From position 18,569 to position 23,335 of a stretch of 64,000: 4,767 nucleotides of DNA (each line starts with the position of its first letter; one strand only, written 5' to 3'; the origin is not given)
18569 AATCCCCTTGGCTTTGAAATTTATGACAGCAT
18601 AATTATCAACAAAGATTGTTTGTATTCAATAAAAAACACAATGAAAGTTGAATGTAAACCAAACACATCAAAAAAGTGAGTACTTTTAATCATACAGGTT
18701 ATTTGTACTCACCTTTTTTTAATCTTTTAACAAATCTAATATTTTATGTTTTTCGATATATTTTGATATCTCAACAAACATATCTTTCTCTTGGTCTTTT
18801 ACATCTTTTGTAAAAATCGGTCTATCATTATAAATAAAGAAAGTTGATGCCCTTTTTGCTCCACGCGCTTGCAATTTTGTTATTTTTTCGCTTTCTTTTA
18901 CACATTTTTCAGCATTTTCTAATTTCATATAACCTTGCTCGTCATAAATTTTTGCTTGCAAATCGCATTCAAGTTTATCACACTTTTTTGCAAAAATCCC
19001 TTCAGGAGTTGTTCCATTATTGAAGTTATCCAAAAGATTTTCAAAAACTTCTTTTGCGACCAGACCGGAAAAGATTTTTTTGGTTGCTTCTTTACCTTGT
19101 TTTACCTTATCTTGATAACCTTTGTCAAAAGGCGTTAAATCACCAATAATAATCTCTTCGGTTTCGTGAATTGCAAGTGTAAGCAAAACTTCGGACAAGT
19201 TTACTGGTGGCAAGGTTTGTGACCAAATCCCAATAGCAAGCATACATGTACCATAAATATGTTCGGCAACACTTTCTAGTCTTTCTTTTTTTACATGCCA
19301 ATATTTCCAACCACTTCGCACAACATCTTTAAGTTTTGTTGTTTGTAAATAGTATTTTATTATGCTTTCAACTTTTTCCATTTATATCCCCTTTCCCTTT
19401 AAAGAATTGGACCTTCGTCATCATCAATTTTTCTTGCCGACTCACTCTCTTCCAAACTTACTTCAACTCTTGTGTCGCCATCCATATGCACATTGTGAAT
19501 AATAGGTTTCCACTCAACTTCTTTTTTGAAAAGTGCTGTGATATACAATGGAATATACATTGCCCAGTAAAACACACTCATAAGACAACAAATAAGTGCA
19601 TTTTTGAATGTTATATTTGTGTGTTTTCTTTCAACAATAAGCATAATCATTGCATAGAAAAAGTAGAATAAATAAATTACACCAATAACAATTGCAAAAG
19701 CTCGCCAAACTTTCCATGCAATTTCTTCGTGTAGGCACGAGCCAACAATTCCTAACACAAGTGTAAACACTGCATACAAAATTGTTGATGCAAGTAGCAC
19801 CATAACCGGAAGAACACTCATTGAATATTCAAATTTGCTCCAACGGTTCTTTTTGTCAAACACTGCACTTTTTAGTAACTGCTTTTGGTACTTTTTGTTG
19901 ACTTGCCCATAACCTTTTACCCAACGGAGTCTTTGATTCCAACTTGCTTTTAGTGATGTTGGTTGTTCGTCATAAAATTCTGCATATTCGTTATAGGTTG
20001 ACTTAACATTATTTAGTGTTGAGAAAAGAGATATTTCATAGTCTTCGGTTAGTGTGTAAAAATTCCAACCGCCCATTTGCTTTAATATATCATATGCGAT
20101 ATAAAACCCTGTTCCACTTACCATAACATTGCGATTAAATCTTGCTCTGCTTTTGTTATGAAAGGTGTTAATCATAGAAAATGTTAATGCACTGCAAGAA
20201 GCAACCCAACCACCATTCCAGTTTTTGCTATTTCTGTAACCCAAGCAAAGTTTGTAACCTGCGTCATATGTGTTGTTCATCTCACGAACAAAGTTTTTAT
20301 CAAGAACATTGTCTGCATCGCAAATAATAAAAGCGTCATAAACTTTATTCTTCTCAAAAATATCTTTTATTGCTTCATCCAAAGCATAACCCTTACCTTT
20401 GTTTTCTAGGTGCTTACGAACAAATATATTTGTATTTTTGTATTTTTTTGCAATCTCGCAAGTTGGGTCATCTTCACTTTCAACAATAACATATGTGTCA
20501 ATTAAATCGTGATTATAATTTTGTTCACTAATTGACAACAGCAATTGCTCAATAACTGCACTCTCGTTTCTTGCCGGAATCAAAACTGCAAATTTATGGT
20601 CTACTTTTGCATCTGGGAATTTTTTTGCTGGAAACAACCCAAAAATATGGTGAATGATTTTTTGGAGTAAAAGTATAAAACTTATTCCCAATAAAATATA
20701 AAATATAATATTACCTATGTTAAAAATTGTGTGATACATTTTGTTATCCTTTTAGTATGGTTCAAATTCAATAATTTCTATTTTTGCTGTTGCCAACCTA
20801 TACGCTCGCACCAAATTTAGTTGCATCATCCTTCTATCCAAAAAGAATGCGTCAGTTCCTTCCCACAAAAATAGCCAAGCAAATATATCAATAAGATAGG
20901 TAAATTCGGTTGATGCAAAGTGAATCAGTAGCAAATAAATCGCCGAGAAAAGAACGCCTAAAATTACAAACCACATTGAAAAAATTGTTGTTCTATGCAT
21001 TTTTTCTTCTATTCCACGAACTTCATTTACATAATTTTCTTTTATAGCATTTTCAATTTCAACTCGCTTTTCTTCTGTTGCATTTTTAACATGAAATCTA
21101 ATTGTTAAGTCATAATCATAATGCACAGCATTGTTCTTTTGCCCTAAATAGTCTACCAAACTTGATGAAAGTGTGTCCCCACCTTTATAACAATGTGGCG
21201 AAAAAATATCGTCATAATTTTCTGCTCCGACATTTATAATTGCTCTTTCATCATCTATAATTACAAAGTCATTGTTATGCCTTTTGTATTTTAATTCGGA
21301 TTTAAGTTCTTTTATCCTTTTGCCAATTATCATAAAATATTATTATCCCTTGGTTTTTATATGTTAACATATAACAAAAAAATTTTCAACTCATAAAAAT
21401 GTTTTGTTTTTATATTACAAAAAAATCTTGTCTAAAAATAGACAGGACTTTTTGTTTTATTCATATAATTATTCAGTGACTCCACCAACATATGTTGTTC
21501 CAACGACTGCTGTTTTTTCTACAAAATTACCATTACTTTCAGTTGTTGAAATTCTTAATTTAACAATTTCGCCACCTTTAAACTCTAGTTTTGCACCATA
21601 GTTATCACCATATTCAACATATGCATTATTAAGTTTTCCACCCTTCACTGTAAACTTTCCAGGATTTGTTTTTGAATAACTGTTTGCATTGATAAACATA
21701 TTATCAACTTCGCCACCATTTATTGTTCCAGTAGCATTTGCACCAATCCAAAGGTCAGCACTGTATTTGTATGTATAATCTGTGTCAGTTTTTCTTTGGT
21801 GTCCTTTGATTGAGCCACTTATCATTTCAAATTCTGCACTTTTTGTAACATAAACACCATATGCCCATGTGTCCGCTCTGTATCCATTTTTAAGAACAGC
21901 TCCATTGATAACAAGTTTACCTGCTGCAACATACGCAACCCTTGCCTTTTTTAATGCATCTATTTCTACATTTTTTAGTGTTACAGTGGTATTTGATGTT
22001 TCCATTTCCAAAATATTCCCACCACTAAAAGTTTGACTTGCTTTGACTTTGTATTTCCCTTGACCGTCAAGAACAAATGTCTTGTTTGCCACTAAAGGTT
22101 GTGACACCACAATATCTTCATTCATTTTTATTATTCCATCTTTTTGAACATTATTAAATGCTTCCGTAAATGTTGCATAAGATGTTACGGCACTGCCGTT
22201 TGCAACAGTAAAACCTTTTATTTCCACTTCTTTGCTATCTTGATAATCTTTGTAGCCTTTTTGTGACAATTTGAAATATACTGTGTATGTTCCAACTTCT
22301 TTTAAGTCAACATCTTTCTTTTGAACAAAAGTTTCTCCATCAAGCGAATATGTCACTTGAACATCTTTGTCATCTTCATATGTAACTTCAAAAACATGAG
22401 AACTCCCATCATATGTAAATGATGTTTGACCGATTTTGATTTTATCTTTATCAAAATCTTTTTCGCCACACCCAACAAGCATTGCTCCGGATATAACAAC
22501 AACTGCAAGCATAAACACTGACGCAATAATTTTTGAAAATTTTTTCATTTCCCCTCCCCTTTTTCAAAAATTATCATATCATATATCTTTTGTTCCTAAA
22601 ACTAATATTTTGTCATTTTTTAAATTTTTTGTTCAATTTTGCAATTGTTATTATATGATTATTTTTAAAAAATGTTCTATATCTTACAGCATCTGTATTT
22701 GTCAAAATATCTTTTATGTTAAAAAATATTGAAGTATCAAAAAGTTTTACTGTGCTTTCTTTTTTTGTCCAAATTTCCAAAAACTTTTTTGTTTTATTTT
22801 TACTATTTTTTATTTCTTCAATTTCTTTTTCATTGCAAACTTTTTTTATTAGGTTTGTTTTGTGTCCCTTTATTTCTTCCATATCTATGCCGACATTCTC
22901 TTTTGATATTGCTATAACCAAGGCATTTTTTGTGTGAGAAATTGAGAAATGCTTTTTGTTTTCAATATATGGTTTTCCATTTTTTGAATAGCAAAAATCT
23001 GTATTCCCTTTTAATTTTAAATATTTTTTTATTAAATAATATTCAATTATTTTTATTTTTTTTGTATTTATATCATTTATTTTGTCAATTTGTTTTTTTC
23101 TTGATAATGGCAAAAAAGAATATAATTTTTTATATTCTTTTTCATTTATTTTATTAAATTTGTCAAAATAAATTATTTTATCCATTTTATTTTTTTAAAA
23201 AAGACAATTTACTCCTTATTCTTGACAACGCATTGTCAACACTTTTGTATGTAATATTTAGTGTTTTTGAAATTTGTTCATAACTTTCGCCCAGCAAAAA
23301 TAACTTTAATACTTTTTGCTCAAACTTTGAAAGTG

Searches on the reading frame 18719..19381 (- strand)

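Call 90: search_protein_families(library=pfam, proteins=[window:18719-19381:-], max_evalue=0.00001)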
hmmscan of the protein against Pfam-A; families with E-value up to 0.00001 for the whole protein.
window:18719-19381:- (220 aa): 1 family
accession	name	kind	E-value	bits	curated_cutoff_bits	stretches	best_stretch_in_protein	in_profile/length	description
PF13023.12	HD_3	-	9.2e-23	81.4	22.5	1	16-163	3-152/165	HD domain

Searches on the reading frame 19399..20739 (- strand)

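Call 90: search_protein_families(library=pfam, proteins=[window:19399-20739:-], max_evalue=0.00001)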
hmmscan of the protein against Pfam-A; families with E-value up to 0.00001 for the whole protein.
window:19399-20739:- (446 aa): 3 families
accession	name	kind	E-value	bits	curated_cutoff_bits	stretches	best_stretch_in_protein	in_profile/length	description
PF13641.12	Glyco_tranf_2_3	-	2.6e-23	83.7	27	1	49-276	2-230/230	Glycosyltransferase like family 2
PF13632.12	Glyco_trans_2_3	-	2.7e-21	76.7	27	1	138-356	3-192/198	Glycosyl transferase family group 2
PF00535.33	Glycos_transf_2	-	4.4e-14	53.2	23.3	1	52-218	2-163/168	Glycosyl transferase family 2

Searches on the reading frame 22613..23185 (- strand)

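Call 90: search_protein_families(library=pfam, proteins=[window:22613-23185:-], max_evalue=0.00001)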
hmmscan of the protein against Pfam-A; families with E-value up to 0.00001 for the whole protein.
window:22613-23185:- (190 aa): 1 family
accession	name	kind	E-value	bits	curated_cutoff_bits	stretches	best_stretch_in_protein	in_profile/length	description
PF01648.25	ACPS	-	5.2e-13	49.5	25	1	98-167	2-81/111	4'-phosphopantetheinyl transferase superfamily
